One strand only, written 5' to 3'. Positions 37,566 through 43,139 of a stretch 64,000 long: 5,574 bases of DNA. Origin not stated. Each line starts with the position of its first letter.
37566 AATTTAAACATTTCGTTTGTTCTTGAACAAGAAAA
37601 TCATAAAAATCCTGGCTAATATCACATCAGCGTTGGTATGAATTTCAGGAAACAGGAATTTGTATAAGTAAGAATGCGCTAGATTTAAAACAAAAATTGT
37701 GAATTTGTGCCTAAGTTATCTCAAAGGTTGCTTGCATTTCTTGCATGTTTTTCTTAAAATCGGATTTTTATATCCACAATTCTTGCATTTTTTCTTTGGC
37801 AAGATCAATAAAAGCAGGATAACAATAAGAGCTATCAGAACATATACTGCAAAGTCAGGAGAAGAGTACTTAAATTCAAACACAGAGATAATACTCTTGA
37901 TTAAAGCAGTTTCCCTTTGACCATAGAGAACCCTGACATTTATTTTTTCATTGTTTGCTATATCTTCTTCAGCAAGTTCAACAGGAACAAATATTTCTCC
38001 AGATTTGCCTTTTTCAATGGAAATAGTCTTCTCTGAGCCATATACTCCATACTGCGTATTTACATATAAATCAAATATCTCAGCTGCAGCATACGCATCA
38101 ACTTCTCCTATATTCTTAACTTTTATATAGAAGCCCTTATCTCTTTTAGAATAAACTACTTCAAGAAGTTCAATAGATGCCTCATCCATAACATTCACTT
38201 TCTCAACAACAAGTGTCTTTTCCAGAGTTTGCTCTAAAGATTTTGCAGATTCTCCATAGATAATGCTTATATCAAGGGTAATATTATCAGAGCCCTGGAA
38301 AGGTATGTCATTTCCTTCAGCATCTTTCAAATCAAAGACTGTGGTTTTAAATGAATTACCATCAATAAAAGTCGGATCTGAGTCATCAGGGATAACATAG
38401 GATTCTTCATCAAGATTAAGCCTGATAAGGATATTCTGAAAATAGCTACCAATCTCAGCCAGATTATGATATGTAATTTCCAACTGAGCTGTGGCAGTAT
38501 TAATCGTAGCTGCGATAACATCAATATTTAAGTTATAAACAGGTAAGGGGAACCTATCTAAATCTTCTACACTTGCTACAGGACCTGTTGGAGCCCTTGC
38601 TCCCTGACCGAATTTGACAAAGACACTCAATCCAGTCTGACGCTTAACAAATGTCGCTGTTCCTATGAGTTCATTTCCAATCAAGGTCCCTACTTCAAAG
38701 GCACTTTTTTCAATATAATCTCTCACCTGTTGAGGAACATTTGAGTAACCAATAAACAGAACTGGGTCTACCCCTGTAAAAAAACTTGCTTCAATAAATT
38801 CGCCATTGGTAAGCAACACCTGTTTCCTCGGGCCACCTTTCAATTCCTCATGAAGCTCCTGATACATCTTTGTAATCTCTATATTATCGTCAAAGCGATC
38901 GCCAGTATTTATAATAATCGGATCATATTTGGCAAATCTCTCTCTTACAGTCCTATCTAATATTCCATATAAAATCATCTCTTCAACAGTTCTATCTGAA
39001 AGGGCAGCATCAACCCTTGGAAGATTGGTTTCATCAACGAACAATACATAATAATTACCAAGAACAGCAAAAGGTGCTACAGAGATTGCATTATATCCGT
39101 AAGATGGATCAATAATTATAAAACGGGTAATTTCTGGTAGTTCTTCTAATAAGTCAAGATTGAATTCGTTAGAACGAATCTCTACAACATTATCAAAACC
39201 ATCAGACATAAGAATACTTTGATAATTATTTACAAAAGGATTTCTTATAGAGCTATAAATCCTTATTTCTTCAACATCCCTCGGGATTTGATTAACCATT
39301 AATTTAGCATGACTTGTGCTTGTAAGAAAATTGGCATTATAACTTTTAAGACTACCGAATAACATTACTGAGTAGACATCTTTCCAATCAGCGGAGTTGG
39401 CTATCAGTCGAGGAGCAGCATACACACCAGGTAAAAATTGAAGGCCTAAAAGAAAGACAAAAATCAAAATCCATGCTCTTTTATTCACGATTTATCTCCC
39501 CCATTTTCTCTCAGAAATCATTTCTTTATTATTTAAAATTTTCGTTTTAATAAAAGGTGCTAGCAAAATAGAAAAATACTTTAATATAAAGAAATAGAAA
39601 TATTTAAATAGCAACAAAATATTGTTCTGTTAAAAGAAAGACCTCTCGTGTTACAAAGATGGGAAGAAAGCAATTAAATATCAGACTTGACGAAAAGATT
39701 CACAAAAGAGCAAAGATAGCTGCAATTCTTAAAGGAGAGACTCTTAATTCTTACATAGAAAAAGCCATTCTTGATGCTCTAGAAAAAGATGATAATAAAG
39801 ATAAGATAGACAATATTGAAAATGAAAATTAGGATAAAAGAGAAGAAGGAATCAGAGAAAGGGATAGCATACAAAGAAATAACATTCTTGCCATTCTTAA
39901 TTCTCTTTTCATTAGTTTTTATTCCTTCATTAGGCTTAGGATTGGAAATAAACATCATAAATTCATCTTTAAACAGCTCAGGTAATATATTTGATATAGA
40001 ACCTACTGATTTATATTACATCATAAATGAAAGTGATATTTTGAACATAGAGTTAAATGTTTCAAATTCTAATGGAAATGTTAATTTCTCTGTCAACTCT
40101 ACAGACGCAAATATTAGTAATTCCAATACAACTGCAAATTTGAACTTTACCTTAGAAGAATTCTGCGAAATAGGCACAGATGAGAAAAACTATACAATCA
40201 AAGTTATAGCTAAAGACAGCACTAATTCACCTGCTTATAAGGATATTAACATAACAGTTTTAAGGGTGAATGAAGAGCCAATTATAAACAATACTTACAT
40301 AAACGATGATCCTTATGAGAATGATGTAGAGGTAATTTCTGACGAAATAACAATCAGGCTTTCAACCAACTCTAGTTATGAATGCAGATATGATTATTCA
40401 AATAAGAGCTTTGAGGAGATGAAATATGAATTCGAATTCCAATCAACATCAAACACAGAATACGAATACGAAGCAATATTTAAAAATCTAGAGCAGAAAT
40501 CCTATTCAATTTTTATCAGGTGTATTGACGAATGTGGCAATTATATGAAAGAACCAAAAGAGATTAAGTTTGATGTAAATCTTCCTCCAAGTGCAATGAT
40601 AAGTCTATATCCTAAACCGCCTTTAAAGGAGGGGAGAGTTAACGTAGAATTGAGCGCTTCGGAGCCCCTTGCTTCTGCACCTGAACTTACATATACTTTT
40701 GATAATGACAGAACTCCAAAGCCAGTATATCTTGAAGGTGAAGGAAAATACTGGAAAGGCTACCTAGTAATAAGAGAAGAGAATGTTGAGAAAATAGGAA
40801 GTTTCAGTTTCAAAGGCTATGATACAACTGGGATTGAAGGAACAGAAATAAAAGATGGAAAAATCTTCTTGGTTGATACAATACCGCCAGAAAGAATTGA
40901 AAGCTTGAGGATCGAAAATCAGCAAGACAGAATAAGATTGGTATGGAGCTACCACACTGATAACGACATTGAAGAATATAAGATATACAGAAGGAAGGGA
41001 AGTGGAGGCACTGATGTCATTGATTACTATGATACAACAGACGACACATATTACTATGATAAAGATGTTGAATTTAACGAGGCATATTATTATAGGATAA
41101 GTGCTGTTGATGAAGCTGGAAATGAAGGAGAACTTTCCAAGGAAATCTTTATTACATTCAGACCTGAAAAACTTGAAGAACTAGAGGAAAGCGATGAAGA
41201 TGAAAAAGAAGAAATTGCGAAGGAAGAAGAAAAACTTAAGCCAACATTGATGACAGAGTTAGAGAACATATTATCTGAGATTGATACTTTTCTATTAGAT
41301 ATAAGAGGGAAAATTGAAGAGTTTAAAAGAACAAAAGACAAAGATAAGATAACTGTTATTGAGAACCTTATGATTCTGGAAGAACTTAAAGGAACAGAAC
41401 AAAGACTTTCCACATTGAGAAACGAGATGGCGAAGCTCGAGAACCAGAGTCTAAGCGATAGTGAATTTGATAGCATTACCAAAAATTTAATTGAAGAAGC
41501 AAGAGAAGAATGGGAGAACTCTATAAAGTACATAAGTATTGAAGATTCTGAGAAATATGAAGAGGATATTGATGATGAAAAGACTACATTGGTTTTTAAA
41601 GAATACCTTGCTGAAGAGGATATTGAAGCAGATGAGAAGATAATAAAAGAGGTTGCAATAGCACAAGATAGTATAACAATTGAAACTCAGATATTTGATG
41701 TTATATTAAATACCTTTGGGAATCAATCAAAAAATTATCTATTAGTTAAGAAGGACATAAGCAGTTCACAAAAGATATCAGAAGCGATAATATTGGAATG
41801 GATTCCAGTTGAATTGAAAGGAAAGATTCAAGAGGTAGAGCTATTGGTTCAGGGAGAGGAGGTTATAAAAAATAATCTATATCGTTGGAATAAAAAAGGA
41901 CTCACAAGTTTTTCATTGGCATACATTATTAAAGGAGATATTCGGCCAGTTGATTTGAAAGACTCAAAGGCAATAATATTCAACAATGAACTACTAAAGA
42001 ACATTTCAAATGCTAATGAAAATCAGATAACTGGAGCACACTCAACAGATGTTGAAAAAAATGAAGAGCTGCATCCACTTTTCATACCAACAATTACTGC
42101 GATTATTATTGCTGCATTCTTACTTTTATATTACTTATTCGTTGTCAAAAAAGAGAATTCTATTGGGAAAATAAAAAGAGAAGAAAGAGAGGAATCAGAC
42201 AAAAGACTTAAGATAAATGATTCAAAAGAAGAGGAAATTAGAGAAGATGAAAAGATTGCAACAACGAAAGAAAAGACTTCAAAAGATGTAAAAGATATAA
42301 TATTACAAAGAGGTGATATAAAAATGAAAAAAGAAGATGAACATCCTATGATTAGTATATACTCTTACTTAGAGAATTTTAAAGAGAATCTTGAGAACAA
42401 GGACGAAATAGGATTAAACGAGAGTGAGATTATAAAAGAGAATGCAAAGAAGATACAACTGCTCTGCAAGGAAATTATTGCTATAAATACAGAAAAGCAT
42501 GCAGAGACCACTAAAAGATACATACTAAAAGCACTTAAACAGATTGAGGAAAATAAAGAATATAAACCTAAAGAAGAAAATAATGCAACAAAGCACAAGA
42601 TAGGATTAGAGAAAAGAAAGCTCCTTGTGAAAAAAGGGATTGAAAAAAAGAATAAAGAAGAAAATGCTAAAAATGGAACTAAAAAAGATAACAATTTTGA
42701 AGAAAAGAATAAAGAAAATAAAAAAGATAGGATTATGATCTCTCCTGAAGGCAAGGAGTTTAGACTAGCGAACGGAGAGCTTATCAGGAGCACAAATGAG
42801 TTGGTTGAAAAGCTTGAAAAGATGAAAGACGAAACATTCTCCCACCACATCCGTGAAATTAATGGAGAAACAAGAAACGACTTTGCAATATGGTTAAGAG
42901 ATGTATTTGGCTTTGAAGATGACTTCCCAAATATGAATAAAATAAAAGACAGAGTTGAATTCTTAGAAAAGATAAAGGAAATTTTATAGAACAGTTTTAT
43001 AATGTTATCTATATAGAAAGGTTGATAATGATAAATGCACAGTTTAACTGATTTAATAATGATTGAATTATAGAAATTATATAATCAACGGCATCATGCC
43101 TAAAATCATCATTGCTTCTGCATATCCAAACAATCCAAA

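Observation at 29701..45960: Segmental duplication of a secreted-protein cassette (family A ~300 aa with 'RFTATAP' end, family B ~245 aa with 'YYF..EI' end), each near a YhgE/Pip-ABC pair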

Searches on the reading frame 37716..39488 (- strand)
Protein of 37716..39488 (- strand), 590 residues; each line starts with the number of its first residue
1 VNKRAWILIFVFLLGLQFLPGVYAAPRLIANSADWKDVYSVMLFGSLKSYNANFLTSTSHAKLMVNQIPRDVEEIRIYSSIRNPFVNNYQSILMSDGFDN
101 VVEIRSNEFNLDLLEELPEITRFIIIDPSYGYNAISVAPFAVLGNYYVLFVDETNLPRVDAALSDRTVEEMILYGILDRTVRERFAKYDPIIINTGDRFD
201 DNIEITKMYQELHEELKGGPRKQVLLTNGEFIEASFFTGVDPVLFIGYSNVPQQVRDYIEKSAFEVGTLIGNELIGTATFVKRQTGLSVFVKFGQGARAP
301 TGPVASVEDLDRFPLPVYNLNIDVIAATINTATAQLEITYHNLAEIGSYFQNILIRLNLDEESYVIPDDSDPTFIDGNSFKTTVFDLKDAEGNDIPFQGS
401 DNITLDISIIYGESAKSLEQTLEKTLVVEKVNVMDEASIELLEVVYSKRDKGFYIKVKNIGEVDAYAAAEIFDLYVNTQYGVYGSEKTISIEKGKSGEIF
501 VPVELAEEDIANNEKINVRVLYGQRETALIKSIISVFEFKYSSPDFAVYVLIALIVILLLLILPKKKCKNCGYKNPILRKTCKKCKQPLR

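Call 15: search_protein_families(library=pfam, proteins=[window:37716-39488:-], max_evalue=0.01)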
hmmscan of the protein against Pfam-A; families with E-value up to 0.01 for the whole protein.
window:37716-39488:- (590 aa): 0 families

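Call 36: search_protein_families(library=pfam, proteins=[window:37716-39488:-], max_evalue=1)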
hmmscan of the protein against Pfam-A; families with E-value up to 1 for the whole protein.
window:37716-39488:- (590 aa): 1 family
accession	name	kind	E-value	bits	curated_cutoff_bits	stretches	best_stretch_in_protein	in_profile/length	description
PF12773.13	DZR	-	0.18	12.4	27.3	1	568-589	1-22/45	Double zinc ribbon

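Call 46: search_protein_families(library=ncbifam, proteins=[window:37716-39488:-], max_evalue=1)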
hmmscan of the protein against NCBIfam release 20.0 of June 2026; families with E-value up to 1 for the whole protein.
window:37716-39488:- (590 aa): 2 families
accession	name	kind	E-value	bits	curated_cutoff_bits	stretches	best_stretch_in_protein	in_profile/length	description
NF003161.0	PRK04136.1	equivalog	0.018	14.6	54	1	562-587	11-36/49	50S ribosomal protein L40e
NF052591.1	ArlG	equivalog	0.14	12.2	110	1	444-508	62-126/148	archaellum stator protein ArlG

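Call 55: search_solved_structures(query=window:37716-39488:-, max_evalue=1)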
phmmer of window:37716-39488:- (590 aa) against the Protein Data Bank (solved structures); distinct sequences matched with E-value up to 1: 1.
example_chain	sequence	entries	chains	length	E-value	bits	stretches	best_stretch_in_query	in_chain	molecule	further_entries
2ayj_A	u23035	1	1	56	0.89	11.6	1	558-586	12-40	50S ribosomal protein L40e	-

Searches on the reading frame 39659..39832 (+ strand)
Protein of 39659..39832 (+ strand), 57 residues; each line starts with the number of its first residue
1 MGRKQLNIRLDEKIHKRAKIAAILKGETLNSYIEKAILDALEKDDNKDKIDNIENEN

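Call 42: search_protein_families(library=pfam, proteins=[window:39659-39832:+], max_evalue=1)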
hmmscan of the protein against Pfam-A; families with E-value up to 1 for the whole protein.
window:39659-39832:+ (57 aa): 5 families
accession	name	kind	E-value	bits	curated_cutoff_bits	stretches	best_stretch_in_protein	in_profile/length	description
PF05534.18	HicB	-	2.6e-08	34.1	21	1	4-37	18-51/51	HicB family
PF09386.16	ParD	-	0.00071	20.4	27.3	1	5-54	3-52/80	Antitoxin ParD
PF08681.18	TacA1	-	0.0023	18.3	21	1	5-40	1-36/80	Antitoxin TacA 1-like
PF09274.16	ParG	-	0.014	16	21.4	1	4-38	35-69/76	ParG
PF23807.1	RHH_10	-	0.038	14.7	27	1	5-43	25-62/84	Ribbon-helix-helix protein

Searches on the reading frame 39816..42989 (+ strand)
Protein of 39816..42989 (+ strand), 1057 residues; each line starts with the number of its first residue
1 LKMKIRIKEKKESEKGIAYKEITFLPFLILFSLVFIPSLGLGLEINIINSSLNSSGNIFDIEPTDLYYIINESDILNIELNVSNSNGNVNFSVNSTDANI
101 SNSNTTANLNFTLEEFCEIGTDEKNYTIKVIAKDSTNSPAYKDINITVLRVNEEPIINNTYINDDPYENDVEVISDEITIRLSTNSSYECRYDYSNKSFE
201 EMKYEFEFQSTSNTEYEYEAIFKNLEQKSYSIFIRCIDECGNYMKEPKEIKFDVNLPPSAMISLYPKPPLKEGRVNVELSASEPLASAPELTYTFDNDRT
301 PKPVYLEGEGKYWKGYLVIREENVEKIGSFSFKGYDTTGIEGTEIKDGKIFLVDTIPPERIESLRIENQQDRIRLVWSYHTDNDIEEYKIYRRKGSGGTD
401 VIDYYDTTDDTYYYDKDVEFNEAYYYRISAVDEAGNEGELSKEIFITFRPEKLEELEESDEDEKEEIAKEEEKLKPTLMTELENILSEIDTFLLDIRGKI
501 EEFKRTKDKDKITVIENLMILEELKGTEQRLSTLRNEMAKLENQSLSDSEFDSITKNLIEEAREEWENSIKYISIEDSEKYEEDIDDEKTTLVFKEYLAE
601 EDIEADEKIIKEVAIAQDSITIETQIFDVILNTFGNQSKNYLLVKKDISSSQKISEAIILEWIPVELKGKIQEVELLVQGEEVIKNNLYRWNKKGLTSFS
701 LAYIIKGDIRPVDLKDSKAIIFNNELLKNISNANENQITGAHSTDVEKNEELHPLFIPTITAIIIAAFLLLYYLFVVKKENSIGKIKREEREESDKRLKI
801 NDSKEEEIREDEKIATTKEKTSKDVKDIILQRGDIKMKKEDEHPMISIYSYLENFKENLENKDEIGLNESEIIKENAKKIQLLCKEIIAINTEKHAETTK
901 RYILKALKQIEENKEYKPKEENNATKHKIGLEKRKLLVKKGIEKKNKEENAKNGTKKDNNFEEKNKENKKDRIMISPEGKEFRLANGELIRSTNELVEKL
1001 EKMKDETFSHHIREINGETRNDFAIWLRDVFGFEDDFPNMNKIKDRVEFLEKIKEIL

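Call 15: search_protein_families(library=pfam, proteins=[window:39816-42989:+], max_evalue=0.01)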
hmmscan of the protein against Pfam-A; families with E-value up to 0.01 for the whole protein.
window:39816-42989:+ (1057 aa): 0 families

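Call 36: search_protein_families(library=pfam, proteins=[window:39816-42989:+], max_evalue=1)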
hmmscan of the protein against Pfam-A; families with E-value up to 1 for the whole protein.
window:39816-42989:+ (1057 aa): 5 families
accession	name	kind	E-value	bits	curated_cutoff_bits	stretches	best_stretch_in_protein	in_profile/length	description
PF20404.3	DUF6694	-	0.034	15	24.3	1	550-599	32-83/102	Family of unknown function (DUF6694)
PF22959.3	Ig_NUP210_15th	-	0.045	13.8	27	1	37-89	22-74/102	NUP210 Ig-like domain 15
PF00041.27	fn3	-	0.06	14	25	1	363-445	5-82/84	Fibronectin type III domain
PF03553.21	Na_H_antiporter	-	0.11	12.2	23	1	740-797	20-75/303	Na+/H+ antiporter family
PF06522.17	B12D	-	0.22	11.4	21.5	1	748-775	2-29/54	NADH-ubiquinone reductase complex 1 MLRQ subunit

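Call 46: search_protein_families(library=ncbifam, proteins=[window:39816-42989:+], max_evalue=1)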
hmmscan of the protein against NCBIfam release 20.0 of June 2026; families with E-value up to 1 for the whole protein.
window:39816-42989:+ (1057 aa): 1 family
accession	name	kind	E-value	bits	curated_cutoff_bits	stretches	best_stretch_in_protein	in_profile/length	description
NF041611.1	exoglucan_CbhB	equivalog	0.069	11.1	1950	1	354-451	797-889/997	exoglucanase CbhB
